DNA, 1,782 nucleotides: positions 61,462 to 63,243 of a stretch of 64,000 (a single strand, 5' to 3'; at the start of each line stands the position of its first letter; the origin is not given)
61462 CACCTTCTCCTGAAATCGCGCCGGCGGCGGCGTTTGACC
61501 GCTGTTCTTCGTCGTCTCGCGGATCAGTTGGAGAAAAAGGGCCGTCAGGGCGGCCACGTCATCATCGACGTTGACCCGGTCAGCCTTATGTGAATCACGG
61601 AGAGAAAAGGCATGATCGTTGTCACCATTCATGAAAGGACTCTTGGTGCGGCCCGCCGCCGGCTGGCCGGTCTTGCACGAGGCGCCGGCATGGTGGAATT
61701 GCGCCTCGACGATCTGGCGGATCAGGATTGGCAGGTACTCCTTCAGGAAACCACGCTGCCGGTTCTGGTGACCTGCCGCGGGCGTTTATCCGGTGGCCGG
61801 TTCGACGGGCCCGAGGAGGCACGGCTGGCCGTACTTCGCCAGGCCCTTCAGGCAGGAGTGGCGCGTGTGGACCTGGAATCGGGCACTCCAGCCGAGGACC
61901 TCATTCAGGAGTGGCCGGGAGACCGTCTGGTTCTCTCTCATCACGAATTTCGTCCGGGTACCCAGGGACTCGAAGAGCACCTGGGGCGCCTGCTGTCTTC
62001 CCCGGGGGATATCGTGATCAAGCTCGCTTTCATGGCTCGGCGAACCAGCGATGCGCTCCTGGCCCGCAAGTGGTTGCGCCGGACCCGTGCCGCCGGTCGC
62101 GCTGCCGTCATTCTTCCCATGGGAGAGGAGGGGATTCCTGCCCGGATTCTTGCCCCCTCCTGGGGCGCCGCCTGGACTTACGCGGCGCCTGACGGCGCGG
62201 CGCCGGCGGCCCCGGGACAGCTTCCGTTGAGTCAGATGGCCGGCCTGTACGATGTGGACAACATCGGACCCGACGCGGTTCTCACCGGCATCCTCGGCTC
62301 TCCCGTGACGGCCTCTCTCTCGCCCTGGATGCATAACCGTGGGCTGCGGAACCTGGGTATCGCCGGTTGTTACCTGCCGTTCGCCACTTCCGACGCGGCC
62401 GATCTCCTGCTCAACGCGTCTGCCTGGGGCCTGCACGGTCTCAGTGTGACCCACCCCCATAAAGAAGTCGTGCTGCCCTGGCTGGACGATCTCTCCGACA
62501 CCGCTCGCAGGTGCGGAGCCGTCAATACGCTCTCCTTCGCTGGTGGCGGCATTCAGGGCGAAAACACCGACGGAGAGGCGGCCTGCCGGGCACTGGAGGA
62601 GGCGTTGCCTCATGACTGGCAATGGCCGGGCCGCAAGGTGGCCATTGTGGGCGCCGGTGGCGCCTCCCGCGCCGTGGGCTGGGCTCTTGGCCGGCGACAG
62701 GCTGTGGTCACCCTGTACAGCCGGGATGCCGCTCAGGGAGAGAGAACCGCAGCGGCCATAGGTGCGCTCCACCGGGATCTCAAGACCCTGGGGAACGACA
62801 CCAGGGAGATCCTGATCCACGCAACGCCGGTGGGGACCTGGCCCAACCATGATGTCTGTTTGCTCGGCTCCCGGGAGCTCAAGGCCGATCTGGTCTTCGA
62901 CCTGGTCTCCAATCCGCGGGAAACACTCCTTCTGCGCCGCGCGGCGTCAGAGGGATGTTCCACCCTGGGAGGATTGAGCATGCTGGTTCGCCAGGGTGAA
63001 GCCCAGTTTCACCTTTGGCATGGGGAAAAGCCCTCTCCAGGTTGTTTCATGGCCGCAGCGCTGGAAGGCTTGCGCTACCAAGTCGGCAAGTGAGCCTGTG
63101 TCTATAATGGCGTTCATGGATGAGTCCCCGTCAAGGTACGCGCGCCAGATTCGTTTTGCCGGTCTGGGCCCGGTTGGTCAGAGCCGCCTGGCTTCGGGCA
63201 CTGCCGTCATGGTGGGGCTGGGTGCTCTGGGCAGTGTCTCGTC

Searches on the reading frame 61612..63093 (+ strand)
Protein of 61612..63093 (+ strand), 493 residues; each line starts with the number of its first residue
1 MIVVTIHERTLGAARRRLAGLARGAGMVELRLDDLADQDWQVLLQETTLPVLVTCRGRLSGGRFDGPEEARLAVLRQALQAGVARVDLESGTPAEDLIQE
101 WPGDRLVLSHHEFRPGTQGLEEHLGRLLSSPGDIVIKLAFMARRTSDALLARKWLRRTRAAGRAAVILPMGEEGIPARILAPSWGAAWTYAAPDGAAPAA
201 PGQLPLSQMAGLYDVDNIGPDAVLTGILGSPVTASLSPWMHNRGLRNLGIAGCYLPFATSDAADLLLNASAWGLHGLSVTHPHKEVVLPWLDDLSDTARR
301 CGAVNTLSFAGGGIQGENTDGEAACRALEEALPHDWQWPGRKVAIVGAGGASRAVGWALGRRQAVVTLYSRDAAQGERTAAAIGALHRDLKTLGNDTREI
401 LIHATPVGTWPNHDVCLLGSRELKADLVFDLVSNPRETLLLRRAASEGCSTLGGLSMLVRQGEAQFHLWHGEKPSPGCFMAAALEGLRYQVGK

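Call 80: find_encoding_contigs(protein=window:61612-63093:+, flank=10000, max_places=1)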
Protein window:61612-63093:+ (493 aa): no gene with exactly this product is on record in the collection.
